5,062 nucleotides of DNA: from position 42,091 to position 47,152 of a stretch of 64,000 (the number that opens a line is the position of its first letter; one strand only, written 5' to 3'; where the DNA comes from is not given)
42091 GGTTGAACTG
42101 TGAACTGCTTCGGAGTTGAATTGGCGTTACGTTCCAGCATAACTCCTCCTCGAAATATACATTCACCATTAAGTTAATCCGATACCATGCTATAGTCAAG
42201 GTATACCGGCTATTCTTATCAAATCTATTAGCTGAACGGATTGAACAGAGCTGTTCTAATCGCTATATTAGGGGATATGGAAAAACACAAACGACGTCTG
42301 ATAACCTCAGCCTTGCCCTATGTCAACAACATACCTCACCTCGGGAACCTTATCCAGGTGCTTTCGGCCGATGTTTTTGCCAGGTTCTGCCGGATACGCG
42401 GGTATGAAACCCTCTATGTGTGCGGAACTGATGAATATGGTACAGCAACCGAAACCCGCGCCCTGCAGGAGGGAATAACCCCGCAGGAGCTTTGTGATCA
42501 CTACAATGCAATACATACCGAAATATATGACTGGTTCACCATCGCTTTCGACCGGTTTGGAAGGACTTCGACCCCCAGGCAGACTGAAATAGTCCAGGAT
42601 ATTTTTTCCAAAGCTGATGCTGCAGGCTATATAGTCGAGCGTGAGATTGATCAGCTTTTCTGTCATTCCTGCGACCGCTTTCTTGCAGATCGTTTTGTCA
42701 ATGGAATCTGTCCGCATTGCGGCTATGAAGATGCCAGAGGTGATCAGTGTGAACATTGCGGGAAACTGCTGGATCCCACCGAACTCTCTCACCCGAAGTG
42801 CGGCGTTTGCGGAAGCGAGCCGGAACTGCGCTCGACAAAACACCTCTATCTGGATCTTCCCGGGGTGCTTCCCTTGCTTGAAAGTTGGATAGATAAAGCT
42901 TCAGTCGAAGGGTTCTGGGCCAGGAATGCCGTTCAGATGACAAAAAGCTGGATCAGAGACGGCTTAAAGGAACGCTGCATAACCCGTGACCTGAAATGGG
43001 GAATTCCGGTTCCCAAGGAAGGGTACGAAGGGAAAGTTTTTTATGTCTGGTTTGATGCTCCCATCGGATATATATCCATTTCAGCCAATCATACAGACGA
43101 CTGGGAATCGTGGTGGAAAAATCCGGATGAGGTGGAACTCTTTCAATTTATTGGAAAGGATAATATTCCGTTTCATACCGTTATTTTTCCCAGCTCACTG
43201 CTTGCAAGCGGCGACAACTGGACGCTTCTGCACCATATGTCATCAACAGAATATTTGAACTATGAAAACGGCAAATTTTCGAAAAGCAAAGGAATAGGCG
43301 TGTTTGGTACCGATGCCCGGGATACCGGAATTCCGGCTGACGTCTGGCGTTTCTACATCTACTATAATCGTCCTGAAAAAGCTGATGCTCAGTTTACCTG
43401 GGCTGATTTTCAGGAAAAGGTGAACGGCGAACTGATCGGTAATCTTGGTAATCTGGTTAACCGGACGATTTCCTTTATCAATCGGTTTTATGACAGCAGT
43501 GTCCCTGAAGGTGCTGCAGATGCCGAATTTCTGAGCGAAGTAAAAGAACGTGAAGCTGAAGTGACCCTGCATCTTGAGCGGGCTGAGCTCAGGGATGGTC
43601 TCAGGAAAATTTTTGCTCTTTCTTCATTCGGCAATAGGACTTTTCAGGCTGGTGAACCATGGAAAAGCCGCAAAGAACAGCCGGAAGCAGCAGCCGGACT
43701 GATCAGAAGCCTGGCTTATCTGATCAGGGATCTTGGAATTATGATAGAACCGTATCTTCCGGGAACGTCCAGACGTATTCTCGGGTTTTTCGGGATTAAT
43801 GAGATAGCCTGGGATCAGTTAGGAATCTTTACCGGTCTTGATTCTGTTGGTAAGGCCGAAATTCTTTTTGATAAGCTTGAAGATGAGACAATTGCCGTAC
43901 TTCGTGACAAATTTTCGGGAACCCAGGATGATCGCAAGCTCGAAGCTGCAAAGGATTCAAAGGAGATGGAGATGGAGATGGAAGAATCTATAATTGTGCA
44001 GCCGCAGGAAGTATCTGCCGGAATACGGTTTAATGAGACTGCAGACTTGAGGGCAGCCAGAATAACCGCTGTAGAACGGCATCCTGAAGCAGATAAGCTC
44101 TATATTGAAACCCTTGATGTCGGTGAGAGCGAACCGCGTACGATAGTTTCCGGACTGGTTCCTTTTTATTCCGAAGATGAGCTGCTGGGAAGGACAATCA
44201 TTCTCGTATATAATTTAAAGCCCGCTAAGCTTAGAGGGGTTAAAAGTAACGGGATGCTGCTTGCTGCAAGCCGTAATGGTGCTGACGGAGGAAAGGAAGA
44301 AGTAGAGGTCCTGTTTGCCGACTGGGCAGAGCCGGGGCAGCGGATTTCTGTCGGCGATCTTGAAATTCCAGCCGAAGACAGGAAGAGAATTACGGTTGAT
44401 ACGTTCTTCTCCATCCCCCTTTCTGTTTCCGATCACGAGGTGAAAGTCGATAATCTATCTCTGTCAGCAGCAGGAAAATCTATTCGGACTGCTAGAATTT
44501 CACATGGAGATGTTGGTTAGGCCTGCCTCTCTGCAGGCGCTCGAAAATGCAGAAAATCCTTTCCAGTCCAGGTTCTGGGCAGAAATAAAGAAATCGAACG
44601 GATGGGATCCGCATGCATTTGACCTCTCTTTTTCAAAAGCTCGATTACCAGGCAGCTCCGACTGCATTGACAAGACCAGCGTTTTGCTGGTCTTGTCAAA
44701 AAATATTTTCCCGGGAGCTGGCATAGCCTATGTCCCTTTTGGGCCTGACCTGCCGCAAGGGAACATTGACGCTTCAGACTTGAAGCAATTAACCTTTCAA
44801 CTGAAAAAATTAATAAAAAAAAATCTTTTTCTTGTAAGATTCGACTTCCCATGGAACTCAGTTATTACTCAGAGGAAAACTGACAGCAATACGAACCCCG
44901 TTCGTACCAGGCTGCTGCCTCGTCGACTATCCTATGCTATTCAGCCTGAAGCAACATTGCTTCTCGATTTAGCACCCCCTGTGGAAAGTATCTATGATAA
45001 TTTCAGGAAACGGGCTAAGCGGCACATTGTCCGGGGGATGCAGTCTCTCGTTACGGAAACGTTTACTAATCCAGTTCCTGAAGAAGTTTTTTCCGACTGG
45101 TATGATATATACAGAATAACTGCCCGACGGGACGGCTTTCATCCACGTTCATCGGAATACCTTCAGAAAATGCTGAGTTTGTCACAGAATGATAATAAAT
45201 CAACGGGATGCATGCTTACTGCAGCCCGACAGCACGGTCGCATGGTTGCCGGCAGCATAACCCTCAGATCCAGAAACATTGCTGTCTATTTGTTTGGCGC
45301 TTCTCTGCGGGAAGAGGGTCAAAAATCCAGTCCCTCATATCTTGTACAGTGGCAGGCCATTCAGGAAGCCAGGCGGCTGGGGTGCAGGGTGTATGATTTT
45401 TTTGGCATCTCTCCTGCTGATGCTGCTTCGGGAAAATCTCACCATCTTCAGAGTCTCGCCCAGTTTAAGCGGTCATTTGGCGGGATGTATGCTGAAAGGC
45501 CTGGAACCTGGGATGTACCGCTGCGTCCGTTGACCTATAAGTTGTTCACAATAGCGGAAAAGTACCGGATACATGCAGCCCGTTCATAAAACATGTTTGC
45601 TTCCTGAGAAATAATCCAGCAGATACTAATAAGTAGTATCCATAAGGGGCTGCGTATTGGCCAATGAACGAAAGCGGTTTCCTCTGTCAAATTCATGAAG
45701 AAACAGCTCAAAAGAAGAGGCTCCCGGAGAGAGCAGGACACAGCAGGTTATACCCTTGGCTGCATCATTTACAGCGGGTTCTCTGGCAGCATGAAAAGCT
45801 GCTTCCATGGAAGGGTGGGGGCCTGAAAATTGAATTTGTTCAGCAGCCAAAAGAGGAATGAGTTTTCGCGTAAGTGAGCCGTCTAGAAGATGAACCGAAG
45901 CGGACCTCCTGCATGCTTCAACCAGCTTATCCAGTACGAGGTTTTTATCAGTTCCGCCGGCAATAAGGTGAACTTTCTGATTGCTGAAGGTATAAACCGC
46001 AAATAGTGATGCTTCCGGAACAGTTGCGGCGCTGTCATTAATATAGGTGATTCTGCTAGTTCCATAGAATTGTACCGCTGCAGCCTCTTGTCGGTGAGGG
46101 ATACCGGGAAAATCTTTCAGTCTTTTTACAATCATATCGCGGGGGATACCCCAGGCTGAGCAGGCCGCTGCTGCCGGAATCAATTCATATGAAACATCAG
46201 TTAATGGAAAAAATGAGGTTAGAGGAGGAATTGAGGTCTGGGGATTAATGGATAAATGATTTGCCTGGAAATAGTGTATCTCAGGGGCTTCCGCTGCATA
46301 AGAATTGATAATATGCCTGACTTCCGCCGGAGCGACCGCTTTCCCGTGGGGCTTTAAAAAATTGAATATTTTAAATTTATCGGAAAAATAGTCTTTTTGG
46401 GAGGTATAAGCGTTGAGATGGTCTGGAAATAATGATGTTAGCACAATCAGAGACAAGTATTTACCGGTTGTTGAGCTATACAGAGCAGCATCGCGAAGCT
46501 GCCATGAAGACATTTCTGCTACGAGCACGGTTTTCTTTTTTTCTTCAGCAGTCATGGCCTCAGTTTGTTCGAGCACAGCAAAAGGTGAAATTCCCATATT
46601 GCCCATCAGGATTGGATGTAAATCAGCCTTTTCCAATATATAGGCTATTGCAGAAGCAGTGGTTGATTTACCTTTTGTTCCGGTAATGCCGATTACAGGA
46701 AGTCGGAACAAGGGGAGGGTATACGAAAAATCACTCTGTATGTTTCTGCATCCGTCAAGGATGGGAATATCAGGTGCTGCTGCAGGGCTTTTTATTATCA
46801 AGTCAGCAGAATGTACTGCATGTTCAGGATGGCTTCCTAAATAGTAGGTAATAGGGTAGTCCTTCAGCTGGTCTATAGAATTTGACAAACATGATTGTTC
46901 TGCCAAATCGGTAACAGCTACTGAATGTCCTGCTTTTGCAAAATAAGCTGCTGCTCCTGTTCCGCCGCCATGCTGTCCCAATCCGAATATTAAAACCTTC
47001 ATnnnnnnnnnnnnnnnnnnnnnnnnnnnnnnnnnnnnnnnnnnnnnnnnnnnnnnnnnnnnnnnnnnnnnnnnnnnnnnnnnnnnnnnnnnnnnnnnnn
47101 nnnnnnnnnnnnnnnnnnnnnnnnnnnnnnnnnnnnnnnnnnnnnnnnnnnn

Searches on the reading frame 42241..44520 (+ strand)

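Call 51: search_protein_families(library=pfam, proteins=[window:42241-44520:+])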
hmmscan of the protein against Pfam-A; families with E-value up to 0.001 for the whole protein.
window:42241-44520:+ (759 aa): 4 families
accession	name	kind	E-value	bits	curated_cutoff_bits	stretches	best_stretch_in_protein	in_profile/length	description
PF09334.17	tRNA-synt_1g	-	5.1e-156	519.8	20.1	1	20-409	2-390/391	tRNA synthetases class I (M)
PF01588.26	tRNA_bind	-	1.6e-27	95.8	27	1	603-689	1-83/96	Putative tRNA binding domain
PF19303.5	Anticodon_3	-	3.6e-15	56.6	23.5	1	423-562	7-151/152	Anticodon binding domain of methionyl tRNA ligase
PF00133.28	tRNA-synt_1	-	9.7e-09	34.9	22.7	1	20-258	26-244/414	tRNA synthetases class I (I, L, M and V)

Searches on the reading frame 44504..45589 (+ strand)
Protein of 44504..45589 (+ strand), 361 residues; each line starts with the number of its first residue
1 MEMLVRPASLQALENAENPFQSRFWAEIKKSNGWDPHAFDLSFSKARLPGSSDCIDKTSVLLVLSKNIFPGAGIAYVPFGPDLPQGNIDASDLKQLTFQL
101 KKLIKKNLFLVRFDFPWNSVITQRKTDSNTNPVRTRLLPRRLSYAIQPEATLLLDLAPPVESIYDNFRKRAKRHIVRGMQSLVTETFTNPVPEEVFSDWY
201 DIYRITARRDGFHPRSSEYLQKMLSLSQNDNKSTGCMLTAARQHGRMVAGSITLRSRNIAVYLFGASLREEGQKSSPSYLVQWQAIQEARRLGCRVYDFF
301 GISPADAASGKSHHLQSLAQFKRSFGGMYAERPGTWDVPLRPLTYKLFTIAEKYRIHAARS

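Call 51: search_protein_families(library=pfam, proteins=[window:44504-45589:+])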
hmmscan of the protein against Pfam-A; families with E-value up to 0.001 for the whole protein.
window:44504-45589:+ (361 aa): 2 families
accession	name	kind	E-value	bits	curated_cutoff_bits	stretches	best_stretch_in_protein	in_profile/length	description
PF02388.22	FemAB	-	9.1e-29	100.9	24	2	242-353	302-406/406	FemAB family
PF13480.13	Acetyltransf_6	-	1.6e-13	51.4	22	1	167-301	3-136/143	Acetyltransferase (GNAT) domain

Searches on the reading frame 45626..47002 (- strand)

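Call 51: search_protein_families(library=pfam, proteins=[window:45626-47002:-])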
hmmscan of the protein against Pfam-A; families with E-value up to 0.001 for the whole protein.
window:45626-47002:- (458 aa): 2 families
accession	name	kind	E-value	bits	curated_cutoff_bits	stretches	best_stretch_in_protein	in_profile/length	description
PF08245.18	Mur_ligase_M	-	1.8e-15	57.9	24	1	106-246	1-146/200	Mur ligase middle domain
PF21799.2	MurD-like_N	-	3.1e-06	27.8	27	1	2-82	2-76/88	Mur ligase MurD-like, N-terminal domain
